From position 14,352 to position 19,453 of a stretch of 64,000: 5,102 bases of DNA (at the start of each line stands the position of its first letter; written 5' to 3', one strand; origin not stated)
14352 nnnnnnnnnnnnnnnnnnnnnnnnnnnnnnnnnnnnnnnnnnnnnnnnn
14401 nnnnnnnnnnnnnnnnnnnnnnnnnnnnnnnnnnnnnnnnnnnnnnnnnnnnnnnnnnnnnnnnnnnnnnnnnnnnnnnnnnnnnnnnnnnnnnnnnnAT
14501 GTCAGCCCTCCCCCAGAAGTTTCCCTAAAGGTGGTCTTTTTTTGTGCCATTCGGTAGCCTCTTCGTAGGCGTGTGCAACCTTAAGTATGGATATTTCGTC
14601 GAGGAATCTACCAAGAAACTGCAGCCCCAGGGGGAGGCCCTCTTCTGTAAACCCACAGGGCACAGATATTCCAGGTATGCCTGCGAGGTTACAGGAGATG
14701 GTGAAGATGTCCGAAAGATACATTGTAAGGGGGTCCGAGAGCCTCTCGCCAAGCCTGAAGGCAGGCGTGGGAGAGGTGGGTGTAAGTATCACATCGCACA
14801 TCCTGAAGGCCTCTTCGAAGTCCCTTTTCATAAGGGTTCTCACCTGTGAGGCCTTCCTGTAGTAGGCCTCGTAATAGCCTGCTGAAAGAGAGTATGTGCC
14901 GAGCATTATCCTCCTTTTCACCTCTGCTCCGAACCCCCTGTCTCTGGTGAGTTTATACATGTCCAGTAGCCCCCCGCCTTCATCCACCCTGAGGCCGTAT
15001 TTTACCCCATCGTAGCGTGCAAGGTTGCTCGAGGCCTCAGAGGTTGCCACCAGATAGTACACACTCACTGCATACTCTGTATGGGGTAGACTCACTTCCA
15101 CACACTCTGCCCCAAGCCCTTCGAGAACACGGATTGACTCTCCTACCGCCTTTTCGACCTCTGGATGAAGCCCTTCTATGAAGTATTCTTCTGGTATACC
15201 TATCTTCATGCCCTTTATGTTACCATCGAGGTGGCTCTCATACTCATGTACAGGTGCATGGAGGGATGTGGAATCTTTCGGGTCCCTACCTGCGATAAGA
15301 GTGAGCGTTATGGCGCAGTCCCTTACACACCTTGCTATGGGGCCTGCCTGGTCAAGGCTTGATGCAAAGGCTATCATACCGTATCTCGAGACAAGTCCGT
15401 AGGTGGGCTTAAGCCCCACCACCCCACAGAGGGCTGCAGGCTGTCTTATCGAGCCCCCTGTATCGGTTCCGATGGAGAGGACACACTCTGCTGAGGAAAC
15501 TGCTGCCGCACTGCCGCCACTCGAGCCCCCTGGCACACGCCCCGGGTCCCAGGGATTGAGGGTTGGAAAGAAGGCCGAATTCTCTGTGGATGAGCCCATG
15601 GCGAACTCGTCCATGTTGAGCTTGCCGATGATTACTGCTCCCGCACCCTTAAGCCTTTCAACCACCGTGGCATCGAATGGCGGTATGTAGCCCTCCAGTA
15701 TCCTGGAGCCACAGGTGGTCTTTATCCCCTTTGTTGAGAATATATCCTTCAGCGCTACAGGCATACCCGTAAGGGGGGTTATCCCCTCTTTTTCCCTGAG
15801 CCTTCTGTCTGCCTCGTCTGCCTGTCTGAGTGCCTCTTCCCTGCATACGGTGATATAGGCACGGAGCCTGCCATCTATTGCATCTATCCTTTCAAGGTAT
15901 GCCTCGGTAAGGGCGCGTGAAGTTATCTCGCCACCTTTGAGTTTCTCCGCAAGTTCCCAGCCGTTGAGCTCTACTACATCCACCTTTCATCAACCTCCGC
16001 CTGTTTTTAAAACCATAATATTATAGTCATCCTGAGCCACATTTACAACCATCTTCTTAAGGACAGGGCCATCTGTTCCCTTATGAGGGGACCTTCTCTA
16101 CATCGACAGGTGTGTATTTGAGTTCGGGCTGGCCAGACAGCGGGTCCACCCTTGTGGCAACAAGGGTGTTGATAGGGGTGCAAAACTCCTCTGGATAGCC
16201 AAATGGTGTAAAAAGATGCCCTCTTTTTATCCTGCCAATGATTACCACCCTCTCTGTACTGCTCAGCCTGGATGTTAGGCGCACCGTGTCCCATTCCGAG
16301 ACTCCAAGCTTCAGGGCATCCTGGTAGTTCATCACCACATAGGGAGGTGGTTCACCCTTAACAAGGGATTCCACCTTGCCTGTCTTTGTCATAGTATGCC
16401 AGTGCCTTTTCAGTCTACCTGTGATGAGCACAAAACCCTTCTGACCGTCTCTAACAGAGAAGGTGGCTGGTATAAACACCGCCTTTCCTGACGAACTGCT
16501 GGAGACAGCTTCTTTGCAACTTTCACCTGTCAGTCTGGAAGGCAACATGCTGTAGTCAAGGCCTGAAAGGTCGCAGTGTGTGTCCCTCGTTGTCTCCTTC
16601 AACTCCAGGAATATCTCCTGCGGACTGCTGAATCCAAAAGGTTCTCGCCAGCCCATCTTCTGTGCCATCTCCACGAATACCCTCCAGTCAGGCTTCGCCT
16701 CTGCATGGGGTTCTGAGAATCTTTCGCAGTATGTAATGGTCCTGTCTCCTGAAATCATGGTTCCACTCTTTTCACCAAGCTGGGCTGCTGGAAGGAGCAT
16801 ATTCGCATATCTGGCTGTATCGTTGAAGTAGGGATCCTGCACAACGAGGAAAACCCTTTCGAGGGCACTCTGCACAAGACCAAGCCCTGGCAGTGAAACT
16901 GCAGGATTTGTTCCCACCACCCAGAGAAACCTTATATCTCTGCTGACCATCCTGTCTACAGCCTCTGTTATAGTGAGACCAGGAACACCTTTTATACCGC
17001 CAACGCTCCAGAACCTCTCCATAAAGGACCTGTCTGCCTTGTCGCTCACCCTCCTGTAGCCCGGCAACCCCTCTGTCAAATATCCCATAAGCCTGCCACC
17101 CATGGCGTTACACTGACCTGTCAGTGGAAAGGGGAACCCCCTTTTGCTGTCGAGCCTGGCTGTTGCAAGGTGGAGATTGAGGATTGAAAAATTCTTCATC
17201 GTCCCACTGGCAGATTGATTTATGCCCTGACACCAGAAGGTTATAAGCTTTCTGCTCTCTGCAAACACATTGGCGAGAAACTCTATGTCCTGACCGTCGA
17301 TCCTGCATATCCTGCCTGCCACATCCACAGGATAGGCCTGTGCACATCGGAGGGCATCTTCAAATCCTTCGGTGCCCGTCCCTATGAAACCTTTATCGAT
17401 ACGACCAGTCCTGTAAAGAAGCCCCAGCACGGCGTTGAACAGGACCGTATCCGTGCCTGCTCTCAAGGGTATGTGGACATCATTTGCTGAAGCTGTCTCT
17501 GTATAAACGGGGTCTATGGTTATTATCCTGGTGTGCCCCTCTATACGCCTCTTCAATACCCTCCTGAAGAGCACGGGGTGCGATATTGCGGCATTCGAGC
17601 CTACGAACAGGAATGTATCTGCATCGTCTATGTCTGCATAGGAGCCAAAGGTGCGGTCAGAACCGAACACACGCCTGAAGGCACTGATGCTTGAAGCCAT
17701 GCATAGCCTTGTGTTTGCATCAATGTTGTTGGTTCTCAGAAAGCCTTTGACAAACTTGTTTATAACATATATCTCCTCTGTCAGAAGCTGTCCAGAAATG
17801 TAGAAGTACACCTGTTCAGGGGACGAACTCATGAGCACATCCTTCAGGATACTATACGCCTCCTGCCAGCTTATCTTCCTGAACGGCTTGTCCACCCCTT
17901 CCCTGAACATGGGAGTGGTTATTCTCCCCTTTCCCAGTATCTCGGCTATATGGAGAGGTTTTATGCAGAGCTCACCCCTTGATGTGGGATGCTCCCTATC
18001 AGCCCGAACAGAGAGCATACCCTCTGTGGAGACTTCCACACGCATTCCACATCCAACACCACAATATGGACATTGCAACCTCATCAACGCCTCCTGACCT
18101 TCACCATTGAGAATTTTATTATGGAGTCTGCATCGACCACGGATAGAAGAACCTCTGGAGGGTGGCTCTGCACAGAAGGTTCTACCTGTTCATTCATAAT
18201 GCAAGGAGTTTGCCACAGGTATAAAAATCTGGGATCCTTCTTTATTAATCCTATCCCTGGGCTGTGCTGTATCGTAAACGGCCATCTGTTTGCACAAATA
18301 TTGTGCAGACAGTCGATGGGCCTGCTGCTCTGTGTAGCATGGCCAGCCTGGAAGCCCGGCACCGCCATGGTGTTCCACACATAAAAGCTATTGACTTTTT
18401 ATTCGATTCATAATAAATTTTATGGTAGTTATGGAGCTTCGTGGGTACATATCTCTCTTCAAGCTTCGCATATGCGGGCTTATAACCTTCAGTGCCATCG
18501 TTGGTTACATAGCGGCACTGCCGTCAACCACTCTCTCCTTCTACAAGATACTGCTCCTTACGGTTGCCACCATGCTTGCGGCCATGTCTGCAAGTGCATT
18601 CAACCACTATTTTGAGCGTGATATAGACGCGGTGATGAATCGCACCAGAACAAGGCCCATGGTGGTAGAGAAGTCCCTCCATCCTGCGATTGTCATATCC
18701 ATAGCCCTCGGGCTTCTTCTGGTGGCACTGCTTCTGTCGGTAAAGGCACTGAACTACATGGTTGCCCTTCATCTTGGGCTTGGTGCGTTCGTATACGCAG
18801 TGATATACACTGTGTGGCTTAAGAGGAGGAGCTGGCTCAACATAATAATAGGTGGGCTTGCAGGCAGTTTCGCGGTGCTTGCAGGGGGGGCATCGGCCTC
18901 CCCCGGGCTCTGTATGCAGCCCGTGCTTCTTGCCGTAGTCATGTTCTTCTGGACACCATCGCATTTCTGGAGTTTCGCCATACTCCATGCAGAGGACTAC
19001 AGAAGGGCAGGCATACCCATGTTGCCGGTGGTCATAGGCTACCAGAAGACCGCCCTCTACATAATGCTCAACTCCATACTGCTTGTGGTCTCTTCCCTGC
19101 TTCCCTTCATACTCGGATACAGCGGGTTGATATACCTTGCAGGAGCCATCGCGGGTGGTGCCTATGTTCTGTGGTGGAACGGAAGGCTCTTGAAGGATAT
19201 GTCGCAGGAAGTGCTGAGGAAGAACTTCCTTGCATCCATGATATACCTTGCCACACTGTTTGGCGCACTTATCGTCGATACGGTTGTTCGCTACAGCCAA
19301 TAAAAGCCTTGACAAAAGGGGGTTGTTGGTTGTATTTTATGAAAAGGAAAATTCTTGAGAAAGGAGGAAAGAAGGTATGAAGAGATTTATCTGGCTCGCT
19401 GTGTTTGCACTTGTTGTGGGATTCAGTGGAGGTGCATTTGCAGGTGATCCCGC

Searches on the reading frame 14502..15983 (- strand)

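Call 68: search_protein_families(library=pfam, proteins=[window:14502-15983:-], max_evalue=0.00001)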
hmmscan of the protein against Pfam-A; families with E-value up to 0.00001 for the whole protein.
window:14502-15983:- (493 aa): 1 family
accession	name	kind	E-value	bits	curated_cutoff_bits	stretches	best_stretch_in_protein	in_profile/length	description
PF01425.27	Amidase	-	5.5e-164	546.9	27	1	25-466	2-444/445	Amidase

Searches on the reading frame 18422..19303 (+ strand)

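Call 68: search_protein_families(library=pfam, proteins=[window:18422-19303:+], max_evalue=0.00001)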
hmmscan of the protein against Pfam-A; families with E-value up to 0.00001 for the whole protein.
window:18422-19303:+ (293 aa): 1 family
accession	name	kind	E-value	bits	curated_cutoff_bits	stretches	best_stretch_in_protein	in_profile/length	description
PF01040.23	UbiA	-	2.5e-47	161.7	34.2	1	23-269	3-244/250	UbiA prenyltransferase family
